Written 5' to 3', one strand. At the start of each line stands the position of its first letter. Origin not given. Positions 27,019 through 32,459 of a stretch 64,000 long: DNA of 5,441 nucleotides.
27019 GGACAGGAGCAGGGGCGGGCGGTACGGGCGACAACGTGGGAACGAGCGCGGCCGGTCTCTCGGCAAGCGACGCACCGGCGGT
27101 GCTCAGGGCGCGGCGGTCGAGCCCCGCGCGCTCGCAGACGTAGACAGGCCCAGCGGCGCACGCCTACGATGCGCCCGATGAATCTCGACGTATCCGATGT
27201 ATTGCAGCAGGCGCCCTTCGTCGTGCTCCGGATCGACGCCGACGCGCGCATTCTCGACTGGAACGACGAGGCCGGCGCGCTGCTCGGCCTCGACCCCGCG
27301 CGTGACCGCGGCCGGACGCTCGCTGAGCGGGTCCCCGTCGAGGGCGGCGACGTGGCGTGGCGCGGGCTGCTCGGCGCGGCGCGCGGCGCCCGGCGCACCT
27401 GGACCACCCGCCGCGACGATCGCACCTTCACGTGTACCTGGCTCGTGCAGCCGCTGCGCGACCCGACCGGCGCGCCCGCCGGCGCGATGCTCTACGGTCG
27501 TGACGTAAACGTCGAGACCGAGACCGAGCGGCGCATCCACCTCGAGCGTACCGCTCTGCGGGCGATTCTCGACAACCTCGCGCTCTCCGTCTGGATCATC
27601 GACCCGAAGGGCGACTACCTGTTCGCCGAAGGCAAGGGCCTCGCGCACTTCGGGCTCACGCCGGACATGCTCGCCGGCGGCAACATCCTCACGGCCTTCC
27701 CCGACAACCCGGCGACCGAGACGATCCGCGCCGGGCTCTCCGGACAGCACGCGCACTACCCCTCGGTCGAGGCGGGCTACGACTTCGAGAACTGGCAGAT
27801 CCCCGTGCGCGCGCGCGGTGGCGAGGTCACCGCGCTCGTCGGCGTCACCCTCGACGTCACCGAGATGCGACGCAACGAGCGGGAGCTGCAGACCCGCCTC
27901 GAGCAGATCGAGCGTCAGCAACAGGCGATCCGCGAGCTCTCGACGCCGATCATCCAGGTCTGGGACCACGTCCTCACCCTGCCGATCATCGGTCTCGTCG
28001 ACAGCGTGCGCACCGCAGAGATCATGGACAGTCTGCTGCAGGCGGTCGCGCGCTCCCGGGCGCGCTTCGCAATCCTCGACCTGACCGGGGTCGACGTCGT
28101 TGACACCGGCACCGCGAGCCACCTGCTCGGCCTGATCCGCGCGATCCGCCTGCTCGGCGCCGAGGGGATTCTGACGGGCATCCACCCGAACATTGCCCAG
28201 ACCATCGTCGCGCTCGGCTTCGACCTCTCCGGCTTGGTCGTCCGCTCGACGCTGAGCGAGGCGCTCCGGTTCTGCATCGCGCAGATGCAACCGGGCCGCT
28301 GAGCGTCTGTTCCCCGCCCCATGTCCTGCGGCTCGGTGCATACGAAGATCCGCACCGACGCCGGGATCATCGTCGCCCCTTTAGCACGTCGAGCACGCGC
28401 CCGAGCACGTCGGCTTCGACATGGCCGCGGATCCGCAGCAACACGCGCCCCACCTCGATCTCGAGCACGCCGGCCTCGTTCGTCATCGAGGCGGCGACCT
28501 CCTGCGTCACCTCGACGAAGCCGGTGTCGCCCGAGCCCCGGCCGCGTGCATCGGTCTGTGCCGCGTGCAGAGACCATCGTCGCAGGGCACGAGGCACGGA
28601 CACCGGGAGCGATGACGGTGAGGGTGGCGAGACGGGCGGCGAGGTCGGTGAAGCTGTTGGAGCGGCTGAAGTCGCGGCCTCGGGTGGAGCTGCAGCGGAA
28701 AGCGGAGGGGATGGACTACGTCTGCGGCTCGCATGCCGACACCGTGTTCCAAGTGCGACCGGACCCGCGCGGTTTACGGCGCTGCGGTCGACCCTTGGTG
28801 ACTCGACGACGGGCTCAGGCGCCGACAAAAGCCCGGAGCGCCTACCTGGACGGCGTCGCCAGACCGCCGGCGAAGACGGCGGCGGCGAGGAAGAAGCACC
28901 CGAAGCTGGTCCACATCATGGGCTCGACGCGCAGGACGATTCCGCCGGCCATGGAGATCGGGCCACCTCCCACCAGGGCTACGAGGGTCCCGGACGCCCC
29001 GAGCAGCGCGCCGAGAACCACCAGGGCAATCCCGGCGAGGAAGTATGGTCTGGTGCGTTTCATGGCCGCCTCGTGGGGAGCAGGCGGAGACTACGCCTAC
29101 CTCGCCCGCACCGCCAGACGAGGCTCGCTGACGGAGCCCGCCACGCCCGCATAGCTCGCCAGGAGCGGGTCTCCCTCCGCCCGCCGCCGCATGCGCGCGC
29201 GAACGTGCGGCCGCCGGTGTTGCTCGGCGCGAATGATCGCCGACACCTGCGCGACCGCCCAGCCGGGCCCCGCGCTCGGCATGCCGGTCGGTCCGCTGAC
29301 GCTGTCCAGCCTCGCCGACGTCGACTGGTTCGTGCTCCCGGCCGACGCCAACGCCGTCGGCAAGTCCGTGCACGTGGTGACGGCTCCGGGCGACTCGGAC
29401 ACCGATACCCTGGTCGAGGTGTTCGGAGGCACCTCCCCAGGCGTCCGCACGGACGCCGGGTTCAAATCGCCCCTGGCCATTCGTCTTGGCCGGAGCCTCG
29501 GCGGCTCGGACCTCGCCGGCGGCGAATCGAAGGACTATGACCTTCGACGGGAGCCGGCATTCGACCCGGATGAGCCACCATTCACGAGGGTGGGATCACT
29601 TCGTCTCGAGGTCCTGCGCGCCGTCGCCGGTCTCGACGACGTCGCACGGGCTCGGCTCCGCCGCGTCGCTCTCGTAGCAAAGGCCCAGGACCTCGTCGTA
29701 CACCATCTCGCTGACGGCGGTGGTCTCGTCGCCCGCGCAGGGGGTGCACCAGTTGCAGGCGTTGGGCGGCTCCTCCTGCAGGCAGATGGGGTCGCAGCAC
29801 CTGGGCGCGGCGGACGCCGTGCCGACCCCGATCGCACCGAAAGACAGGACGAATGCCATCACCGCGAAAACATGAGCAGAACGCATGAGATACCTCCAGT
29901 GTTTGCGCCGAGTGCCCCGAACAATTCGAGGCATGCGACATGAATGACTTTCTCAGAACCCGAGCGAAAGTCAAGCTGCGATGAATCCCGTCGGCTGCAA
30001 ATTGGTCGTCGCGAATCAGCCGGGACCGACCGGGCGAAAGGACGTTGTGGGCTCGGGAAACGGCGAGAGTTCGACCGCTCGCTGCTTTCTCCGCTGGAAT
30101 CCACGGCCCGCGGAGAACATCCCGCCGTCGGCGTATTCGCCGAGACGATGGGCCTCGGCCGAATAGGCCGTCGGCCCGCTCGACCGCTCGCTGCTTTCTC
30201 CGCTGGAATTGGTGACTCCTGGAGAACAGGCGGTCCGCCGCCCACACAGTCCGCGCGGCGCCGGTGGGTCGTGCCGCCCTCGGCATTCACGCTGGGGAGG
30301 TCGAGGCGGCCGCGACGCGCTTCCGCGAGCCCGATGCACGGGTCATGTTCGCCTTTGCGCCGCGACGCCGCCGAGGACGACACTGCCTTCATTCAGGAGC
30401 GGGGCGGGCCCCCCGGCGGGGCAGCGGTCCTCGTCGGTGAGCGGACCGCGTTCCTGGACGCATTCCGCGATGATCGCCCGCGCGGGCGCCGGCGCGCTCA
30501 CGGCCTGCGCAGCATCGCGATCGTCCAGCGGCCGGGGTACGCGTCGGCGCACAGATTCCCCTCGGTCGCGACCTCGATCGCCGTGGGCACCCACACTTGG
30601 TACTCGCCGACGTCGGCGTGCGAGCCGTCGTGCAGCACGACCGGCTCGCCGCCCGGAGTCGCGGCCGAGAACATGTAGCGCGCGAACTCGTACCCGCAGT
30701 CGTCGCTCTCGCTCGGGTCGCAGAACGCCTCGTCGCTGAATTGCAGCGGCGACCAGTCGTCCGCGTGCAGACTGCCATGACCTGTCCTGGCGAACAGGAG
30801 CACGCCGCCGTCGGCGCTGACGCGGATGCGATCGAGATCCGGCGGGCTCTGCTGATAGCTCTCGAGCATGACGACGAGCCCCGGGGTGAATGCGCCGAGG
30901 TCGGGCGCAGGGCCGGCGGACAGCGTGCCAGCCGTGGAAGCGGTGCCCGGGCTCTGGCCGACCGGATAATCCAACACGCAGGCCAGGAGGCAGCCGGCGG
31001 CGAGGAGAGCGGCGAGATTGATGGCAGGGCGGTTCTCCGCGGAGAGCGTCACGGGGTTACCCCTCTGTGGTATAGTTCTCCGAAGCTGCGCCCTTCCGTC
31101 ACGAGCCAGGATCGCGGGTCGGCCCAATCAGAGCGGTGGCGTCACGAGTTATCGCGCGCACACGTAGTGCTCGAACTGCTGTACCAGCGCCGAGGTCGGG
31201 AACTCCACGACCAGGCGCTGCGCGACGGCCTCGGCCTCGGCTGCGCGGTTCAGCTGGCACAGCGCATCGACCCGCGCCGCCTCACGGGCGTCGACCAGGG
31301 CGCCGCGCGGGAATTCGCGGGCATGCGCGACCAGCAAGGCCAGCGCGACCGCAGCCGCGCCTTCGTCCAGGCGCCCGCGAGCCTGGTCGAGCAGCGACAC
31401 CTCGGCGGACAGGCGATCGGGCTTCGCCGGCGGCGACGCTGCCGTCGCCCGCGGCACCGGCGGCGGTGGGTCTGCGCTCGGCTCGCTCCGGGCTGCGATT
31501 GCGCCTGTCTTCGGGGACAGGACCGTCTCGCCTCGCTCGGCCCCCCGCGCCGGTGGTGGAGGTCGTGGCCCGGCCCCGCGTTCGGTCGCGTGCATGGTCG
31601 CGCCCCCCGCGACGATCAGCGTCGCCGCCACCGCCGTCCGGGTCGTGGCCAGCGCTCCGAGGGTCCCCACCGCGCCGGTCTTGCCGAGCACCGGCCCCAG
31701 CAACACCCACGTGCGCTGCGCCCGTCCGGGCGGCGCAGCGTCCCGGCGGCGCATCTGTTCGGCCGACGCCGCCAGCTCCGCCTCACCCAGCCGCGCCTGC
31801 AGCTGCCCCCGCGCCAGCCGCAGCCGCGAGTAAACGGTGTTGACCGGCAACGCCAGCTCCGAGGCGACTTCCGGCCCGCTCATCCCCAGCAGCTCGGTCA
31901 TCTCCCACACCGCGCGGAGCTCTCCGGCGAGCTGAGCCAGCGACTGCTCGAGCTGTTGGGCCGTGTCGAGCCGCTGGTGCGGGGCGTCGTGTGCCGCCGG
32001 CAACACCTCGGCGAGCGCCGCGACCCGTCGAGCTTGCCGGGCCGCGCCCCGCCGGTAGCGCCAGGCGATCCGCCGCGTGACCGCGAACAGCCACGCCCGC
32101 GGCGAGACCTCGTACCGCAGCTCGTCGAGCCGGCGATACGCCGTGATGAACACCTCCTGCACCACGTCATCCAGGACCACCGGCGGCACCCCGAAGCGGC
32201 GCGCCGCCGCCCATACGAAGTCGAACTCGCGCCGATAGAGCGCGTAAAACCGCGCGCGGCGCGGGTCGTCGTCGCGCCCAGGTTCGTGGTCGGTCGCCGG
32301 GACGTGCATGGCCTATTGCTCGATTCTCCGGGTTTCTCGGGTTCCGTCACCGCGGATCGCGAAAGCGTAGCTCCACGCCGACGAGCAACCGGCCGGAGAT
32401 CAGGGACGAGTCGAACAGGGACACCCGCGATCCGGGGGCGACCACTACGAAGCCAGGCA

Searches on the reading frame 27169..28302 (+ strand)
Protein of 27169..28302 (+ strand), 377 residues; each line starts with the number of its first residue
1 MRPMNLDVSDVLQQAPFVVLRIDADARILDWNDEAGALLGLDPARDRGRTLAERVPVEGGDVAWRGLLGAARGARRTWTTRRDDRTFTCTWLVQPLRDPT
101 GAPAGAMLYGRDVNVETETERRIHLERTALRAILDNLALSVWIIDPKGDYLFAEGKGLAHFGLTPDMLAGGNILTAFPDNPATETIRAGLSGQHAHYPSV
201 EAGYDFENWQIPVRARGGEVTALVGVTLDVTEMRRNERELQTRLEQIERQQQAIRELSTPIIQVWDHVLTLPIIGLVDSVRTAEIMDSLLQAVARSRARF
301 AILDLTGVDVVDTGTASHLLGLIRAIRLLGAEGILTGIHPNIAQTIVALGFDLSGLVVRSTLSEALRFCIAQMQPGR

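Call 24: search_protein_families(library=pfam, proteins=[window:27169-28302:+], max_evalue=0.001)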
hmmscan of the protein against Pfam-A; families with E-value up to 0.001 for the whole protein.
window:27169-28302:+ (377 aa): 4 families
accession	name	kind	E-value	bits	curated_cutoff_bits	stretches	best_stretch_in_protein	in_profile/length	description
PF00989.32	PAS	-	6e-16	58.9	22.6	2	8-113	3-113/113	PAS fold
PF01740.26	STAS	-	1.5e-14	54.1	22.6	1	261-365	3-106/106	STAS domain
PF08448.16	PAS_4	-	6.9e-14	52.5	23.1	1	13-113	2-105/110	PAS fold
PF13188.13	PAS_8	-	4.3e-08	33.2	21.8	1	10-54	5-46/65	PAS domain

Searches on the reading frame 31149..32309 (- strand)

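Call 24: search_protein_families(library=pfam, proteins=[window:31149-32309:-], max_evalue=0.001)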
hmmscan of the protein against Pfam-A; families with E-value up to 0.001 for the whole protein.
window:31149-32309:- (386 aa): 3 families
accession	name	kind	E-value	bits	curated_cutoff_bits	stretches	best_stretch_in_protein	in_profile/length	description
PF04542.20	Sigma70_r2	-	2.7e-10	40.3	24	1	24-91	1-70/71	Sigma-70 region 2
PF08281.18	Sigma70_r4_2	-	1.5e-08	34.6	25.7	1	118-170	2-54/54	Sigma-70, region 4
PF07638.17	Sigma70_ECF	-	0.00011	22.5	21.1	1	81-174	93-183/185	ECF sigma factor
